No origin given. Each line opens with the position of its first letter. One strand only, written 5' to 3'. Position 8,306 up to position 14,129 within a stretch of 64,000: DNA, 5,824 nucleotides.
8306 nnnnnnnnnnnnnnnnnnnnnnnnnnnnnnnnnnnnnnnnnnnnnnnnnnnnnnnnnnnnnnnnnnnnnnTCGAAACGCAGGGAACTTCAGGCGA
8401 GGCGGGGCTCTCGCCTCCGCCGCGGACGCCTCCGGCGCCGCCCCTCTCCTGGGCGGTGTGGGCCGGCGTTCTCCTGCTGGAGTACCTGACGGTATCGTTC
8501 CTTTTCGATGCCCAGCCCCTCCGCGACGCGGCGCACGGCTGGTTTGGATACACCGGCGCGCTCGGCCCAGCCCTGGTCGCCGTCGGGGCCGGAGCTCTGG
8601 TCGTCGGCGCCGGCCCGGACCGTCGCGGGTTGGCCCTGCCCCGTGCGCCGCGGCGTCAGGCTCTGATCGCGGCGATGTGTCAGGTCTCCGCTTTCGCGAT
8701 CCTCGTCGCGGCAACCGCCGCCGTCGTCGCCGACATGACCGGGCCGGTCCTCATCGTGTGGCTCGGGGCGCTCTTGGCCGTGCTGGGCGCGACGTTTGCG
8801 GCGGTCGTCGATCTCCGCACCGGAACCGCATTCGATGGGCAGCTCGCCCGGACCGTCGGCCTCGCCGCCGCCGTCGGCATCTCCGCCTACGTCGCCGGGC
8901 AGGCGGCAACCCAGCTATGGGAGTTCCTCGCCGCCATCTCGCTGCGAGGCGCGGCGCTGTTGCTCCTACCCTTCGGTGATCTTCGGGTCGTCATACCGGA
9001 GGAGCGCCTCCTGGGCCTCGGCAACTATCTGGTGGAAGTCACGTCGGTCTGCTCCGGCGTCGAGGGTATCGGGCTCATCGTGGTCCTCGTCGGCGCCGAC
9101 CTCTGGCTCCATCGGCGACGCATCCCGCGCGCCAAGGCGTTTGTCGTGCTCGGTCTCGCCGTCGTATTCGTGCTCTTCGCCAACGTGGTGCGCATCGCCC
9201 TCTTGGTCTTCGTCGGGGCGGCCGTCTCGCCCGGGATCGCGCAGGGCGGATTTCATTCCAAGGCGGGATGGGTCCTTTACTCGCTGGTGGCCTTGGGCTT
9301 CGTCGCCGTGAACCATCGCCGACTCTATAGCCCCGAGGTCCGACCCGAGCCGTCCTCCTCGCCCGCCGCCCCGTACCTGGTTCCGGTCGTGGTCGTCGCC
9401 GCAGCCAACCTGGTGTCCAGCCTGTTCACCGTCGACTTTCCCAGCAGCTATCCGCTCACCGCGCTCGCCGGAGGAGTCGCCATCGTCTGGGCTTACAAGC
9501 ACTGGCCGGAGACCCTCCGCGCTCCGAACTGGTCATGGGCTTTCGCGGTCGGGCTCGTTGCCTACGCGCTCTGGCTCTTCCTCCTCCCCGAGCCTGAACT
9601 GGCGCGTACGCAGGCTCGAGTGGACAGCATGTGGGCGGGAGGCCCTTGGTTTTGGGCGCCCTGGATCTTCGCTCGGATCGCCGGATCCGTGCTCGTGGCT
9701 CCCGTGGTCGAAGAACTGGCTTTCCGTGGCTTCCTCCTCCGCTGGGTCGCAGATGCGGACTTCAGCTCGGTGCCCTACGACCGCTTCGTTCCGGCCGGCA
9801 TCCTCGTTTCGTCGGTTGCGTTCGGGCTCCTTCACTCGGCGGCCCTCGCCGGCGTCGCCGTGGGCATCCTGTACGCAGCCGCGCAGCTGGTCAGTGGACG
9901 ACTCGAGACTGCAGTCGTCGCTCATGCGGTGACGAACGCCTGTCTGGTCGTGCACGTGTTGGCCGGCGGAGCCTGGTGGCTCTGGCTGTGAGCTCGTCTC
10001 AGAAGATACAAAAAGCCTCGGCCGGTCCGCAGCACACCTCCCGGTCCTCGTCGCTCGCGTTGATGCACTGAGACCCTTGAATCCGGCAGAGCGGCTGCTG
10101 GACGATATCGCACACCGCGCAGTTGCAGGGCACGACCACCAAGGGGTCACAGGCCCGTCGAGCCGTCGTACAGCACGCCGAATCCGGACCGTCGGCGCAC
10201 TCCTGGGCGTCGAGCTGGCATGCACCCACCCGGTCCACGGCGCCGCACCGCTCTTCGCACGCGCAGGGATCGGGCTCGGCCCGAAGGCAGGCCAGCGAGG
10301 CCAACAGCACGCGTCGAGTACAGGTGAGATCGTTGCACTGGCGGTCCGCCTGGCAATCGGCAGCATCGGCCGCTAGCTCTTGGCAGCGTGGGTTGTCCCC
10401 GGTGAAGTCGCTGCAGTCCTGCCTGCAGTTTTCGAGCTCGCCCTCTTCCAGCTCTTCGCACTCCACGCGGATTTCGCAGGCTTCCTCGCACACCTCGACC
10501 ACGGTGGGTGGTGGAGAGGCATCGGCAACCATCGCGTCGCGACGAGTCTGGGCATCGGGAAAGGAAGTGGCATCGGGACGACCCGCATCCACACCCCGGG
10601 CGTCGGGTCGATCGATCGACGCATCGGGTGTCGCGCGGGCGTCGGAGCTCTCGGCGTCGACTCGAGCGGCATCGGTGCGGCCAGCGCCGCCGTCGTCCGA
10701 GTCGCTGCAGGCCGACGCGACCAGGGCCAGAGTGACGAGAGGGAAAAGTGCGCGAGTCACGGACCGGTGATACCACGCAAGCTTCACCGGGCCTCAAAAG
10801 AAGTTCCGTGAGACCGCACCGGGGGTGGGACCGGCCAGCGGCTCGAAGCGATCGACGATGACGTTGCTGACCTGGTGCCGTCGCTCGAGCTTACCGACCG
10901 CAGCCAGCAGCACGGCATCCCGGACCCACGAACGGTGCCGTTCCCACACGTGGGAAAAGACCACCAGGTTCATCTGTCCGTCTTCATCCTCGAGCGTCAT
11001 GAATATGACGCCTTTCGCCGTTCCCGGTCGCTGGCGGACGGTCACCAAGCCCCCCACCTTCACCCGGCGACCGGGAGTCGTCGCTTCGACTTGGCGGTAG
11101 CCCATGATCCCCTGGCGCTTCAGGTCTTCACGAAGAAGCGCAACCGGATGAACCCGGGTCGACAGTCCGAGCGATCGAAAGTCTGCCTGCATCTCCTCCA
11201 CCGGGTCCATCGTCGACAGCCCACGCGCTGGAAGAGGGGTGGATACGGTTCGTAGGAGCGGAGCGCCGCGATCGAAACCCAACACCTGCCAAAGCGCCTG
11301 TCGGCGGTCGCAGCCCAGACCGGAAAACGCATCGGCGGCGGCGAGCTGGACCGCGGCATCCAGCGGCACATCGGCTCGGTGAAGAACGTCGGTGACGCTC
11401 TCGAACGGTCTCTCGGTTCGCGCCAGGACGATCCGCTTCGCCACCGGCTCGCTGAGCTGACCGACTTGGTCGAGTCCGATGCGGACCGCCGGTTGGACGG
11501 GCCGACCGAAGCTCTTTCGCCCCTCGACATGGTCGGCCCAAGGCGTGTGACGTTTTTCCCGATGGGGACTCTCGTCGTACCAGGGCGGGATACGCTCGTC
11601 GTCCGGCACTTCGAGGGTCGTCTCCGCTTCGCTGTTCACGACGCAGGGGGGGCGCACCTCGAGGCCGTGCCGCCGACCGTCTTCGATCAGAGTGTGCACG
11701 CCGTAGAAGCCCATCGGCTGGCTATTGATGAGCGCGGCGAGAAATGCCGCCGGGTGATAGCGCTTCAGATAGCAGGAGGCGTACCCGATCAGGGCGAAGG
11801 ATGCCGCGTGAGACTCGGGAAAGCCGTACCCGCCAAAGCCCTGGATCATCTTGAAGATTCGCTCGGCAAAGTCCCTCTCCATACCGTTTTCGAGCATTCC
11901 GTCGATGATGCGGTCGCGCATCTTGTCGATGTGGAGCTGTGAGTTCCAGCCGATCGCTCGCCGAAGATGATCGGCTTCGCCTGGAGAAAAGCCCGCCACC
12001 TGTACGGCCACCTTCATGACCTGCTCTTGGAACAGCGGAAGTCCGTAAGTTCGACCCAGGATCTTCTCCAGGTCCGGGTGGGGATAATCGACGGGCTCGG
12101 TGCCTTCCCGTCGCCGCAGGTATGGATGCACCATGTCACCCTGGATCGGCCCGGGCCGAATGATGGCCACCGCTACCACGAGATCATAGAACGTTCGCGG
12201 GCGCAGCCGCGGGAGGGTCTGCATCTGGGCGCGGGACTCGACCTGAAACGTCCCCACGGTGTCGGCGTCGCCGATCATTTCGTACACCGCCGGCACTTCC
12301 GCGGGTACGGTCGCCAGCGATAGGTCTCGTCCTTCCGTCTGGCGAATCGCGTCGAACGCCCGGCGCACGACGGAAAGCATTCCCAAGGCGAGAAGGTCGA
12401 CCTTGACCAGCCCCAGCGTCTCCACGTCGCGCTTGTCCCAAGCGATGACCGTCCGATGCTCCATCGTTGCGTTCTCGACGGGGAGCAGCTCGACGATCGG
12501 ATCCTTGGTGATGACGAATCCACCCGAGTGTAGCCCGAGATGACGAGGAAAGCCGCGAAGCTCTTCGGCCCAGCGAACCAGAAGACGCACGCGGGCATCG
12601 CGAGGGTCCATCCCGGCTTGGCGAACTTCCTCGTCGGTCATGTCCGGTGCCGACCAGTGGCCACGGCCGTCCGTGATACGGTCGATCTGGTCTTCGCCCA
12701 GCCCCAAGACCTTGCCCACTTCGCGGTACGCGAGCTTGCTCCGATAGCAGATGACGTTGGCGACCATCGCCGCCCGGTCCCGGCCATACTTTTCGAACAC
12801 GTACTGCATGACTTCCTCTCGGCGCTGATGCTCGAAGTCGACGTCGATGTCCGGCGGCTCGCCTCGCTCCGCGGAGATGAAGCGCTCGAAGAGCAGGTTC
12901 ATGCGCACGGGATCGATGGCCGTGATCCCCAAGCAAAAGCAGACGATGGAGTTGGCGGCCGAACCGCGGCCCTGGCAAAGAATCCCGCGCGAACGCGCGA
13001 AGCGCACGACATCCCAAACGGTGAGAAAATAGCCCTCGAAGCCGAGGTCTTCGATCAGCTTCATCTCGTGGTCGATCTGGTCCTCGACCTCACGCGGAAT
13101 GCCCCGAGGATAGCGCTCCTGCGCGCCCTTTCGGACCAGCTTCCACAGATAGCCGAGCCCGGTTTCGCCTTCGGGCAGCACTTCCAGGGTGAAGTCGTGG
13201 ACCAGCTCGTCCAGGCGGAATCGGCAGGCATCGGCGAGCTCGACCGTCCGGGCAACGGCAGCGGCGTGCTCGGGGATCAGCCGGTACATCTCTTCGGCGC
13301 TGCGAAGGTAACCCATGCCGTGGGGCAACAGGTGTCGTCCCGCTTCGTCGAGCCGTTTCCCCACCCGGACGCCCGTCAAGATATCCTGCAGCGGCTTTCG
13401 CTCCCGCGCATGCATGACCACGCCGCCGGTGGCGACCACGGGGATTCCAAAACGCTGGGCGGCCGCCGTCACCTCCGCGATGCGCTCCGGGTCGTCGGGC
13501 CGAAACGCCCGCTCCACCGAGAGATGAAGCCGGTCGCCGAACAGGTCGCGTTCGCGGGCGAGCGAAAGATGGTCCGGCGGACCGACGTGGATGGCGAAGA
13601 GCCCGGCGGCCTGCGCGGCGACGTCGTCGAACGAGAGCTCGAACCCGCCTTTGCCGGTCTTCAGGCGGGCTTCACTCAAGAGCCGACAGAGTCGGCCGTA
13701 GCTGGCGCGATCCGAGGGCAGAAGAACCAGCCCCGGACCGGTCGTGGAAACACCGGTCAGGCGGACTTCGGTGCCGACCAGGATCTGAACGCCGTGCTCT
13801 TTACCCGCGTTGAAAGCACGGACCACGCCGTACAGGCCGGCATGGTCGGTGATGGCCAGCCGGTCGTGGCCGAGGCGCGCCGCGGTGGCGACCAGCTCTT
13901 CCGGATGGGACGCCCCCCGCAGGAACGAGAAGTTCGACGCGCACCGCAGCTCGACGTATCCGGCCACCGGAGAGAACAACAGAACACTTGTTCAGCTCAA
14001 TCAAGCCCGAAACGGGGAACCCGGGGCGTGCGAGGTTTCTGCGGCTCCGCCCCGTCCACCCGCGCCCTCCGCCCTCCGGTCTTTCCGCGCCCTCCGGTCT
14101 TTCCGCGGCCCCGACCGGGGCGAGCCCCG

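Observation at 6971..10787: Compact exosortase system: exosortase-CPBP protease fusion plus a single tiny VPEID-like-CTERM substrate, flanked by a polysaccharide deacetylase and a Cys-rich lipoprotein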

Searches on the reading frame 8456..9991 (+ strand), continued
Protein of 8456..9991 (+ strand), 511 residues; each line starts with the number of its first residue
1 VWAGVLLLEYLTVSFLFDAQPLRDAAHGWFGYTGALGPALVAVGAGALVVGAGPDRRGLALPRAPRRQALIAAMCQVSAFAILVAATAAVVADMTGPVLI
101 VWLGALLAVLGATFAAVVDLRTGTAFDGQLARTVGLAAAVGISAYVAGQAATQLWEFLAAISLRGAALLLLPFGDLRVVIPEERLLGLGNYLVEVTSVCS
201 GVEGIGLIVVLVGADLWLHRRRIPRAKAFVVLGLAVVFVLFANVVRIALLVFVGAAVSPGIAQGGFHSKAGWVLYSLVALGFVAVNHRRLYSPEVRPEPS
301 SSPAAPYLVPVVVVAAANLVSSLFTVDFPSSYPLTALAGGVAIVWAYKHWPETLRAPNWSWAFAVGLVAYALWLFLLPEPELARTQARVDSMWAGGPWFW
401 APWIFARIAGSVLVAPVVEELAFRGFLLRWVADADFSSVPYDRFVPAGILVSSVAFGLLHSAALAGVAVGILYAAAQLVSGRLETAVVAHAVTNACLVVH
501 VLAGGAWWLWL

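Call 38: predict_structure(alignment_id=A1)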
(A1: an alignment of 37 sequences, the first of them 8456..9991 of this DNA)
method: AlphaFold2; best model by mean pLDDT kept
length: 511 residues; sequences in the alignment: 37
mean_pLDDT: 90.4   pTM: 0.79
mean pLDDT of the five models: 90.4, 88.0, 87.9, 87.8, 87.7
residues with pLDDT >= 90: 349; 70-90: 141; 50-70: 21; < 50: 0
segments of 3 or more residues with pLDDT < 50: none
pLDDT, mean of each block of 10 residues (from residue 1): 87 85 77 86 92 69 90 96 93 88 93 90 71 91 95 90 96 93 94 91 94 94 85 94 95 95 85 94 86 68 88 89 81 95 92 80 98 95 91 91 96 97 95 92 95 95 95 97 96 98 95 86
secondary structure, 60 per line:
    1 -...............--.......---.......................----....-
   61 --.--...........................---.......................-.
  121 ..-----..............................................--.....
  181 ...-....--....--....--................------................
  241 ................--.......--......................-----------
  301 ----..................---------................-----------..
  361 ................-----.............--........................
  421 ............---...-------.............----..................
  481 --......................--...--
elements in order: H2-16 H19-25 H29-51 H56-59 H66-92 H96-117 H128-173 E176-180 E185-188 E191-194 H197-200 H203-218 H225-256 H259-265 H268-289 H305-322 H332-347 H359-376 H382-394 H397-432 H446-458 H463-480 H483-504

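Call 40: fold_search(model_id=the predicted structure, library=pdb)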
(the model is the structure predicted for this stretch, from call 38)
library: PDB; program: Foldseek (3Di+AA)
matches with E <= 10: 34; with E <= 0.001: 0
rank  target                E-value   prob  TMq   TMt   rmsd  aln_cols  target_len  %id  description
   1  9g9p_A                7.6e-01  0.07  0.12  0.14  24.3       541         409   14  Lipid III flippase WzxE with NB10 and NB7 nanobodies in inward-facing conformation - crystal 2 (released 2025-01-22)
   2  6twn_B                1.8e+00  0.07  0.10  0.15  25.7       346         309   11  Crystal structure of Talin1 R7R8 in complex with CDK1 (206-223) (released 2021-05-12)
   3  9exz_C                1.8e+00  0.06  0.13  0.12  24.5       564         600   12  Efficient and scalable protein design using a relaxed sequence space (released 2024-10-16)
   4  9g9o_A                1.9e+00  0.04  0.12  0.14  25.3       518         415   14  Lipid III flippase WzxE with NB10 and NB7 nanobodies in outward-facing conformation - crystal 2 (released 2025-01-22)
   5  5ic1                  2.1e+00  0.06  0.14  0.15  26.1       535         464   11  Structural analysis of a talin triple domain module, E1794Y, E1797Y, Q1801Y mutant (released 2016-05-18)
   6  7n6g_6A               2.4e+00  0.03  0.10  0.05  40.5       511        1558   14  C1 of central pair (released 2022-05-18)
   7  9exz_A                2.5e+00  0.05  0.14  0.12  24.7       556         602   12  Efficient and scalable protein design using a relaxed sequence space (released 2024-10-16)
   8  7zw4_A                3.3e+00  0.06  0.12  0.17  24.6       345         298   13  Crystal structure of Talin R7R8 domains with Caskin-2 LD-peptide (released 2023-05-31)
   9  4tpj_A                3.5e+00  0.04  0.15  0.17  23.9       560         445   15  Selectivity mechanism of a bacterial homologue of the human drug peptide transporters PepT1 and PepT2 (released 2014-07-09)
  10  9j3m_A                3.5e+00  0.03  0.12  0.13  24.7       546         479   12  ADP/Pi bound Arabidopsis ATP/ADP translocator AtNTT1 (released 2025-03-19)
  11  3vvo                  3.7e+00  0.03  0.12  0.14  22.1       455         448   14  Crystal structure of MATE in the bent conformation (released 2013-04-03)
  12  4tpj_B                3.7e+00  0.03  0.14  0.16  24.0       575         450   16  Selectivity mechanism of a bacterial homologue of the human drug peptide transporters PepT1 and PepT2 (released 2014-07-09)
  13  6fhz                  4.0e+00  0.06  0.17  0.19  21.4       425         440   14  Inward-facing conformation of a multidrug resistance MATE family transporter of the MOP superfamily. (released 2019-05-08)
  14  2x0c                  4.1e+00  0.03  0.09  0.14  26.2       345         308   13  Crystal Structure of the R7R8 domains of Talin (released 2010-07-07)
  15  6rw3_A                4.5e+00  0.03  0.11  0.12  23.5       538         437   10  The molecular basis for sugar import in malaria parasites. (released 2020-01-29)
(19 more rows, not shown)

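Call 50: search_solved_structures(query=A1, max_evalue=1)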
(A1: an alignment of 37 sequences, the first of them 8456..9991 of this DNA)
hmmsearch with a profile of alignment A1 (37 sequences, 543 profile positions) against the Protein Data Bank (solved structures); distinct sequences matched with E-value up to 1: 0.

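Call 67: search_protein_representatives(protein=window:8456-9991:+)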
Query: 511 residues. Proteins with E-value up to 0.001 (for the whole library): 2596; up to 1e-10: 1702; up to 1e-30: 888. The best 150 are listed.
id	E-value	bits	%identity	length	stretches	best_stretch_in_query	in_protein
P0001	0.0e+00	1081.1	100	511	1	1-511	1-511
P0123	1.9e-80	287.6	41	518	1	5-511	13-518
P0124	5.0e-79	282.9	39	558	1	4-510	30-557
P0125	2.5e-76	274.0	37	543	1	5-511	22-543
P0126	1.6e-75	271.3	40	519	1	6-511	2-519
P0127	5.5e-73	263.0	40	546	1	5-510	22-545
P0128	4.5e-72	259.9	39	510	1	4-511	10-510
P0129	1.5e-71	258.2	38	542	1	3-510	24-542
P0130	1.4e-68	248.4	41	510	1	5-511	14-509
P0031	2.3e-68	247.7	39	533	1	5-509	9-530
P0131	7.5e-68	246.0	40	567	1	3-510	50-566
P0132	3.9e-67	243.7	38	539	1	3-510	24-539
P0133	7.3e-66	239.5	40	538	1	3-510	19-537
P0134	7.4e-66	239.4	40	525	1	5-510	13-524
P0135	1.0e-65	239.0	39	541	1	60-510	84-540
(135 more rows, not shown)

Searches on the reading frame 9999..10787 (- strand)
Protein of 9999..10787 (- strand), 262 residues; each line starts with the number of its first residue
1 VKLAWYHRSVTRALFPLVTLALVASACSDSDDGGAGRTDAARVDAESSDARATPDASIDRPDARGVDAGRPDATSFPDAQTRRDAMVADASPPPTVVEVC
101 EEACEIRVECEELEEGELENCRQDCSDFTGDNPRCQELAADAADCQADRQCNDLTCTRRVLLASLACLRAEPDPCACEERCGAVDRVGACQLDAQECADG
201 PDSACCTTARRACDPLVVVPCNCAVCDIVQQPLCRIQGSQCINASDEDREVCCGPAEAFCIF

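Call 3: search_protein_families(library=ncbifam, proteins=[window:9999-10787:-], max_evalue=1)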
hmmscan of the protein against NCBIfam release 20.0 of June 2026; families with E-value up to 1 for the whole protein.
window:9999-10787:- (262 aa): 0 families

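Call 4: search_protein_families(library=pfam, proteins=[window:9999-10787:-], max_evalue=1)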
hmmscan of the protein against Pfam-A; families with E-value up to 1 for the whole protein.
window:9999-10787:- (262 aa): 0 families

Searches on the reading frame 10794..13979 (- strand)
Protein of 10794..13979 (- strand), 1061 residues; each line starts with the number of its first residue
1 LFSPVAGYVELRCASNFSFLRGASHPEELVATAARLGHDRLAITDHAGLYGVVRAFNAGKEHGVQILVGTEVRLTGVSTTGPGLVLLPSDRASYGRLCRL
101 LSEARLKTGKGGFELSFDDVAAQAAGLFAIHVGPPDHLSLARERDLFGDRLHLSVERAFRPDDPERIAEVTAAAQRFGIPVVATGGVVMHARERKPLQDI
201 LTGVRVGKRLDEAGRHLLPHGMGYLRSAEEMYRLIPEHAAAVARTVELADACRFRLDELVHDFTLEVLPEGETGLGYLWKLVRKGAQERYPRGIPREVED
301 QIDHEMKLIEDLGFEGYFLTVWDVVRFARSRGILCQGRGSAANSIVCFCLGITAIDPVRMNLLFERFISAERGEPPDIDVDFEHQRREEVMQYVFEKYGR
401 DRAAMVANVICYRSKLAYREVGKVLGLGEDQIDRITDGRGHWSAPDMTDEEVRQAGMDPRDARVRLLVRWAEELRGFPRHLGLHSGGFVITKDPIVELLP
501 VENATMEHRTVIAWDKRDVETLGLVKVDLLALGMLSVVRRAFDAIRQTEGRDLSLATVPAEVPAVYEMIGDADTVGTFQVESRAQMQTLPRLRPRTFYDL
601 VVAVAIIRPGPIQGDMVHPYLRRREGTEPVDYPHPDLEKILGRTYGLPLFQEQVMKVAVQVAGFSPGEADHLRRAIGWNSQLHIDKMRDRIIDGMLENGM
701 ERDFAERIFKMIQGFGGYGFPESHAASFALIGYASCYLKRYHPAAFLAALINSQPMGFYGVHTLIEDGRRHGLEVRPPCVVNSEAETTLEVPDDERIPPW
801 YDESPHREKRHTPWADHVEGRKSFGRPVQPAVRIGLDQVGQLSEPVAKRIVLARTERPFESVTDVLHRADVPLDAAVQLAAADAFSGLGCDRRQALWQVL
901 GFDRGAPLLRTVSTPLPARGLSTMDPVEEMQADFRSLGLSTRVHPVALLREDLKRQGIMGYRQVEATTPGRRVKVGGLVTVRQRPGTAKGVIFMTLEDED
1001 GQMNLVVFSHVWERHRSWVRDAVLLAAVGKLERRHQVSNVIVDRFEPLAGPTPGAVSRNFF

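Call 30: search_protein_families(library=pfam, proteins=[window:10794-13979:-], max_evalue=0.001)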
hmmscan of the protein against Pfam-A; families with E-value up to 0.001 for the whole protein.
window:10794-13979:- (1061 aa): 5 families
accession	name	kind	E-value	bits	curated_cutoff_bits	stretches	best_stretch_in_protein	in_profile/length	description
PF07733.18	DNA_pol3_alpha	-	3.5e-90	302.6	23.9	1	277-531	2-260/260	Bacterial DNA polymerase III alpha NTPase domain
PF17657.6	DNA_pol3_finger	-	1.2e-57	194.4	22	1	534-699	1-166/166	Bacterial DNA polymerase III alpha subunit finger domain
PF02811.25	PHP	-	9.8e-18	65.5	26.4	1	11-140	2-131/164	PHP domain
PF14579.12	HHH_6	-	5.4e-16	59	25.6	1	772-895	1-90/90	Helix-hairpin-helix motif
PF01336.31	tRNA_anti-codon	-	1.5e-07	31.6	27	1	973-1048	1-75/75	OB-fold nucleic acid binding domain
